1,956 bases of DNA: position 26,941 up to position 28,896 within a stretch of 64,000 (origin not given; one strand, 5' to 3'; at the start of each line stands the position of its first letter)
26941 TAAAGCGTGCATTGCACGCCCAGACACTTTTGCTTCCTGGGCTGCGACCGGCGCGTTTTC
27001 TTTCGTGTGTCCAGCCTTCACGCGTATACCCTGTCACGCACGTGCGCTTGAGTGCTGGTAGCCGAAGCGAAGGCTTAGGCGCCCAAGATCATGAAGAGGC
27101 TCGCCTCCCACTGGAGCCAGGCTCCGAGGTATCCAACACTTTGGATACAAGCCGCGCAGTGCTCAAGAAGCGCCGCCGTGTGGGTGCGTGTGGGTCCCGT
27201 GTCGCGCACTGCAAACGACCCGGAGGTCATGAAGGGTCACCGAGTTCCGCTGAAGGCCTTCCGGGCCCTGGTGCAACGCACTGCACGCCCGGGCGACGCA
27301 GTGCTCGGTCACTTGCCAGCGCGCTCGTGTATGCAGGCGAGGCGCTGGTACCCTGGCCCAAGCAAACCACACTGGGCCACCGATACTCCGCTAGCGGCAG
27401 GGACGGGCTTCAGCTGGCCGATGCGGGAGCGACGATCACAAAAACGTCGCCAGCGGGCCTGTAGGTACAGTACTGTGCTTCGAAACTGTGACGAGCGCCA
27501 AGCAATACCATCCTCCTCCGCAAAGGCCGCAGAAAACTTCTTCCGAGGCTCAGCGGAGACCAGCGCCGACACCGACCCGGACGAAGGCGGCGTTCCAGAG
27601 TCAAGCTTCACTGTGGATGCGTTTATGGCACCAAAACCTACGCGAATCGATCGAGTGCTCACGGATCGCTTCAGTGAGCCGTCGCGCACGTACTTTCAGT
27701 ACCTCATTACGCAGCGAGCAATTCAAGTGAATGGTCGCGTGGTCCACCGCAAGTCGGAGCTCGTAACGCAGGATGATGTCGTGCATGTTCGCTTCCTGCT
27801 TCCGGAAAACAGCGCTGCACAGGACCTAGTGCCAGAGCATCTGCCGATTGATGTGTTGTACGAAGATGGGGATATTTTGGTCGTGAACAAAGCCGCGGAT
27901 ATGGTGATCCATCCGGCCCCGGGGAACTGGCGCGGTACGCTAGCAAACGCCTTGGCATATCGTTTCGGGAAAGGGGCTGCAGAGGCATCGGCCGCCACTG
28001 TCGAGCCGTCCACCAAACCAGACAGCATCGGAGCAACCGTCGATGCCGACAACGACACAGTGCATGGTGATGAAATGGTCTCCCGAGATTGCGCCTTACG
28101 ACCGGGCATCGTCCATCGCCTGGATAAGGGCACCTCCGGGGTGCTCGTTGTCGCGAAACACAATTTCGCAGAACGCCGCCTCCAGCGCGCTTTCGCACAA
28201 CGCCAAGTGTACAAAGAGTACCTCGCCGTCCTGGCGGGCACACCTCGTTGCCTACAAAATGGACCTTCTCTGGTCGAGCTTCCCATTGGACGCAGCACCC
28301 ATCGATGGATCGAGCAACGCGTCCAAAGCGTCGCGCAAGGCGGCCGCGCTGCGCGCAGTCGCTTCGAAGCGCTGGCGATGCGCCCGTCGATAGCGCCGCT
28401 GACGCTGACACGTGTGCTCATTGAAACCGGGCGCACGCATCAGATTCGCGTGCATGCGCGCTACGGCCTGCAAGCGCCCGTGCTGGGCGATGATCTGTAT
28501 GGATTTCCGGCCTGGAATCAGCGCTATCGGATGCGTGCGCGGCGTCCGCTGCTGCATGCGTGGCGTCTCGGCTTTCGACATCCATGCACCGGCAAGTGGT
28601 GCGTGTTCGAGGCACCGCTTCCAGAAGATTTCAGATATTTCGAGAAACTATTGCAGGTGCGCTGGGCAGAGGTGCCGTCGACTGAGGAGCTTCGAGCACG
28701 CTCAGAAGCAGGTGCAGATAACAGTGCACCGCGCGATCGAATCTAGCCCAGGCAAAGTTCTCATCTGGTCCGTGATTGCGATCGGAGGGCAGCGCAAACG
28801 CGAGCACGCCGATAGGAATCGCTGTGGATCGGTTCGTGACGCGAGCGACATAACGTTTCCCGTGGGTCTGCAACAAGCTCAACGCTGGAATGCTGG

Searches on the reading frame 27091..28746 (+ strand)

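Call 6: search_protein_families(library=pfam, proteins=[window:27091-28746:+])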
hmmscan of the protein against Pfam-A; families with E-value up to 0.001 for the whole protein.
window:27091-28746:+ (551 aa): 2 families
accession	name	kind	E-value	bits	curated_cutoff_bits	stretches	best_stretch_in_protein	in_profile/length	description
PF00849.27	PseudoU_synth_2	-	2.7e-22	80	26.8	1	262-456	2-150/152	RNA pseudouridylate synthase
PF01479.30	S4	-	1.1e-06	28.6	22.8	1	185-231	2-48/48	S4 domain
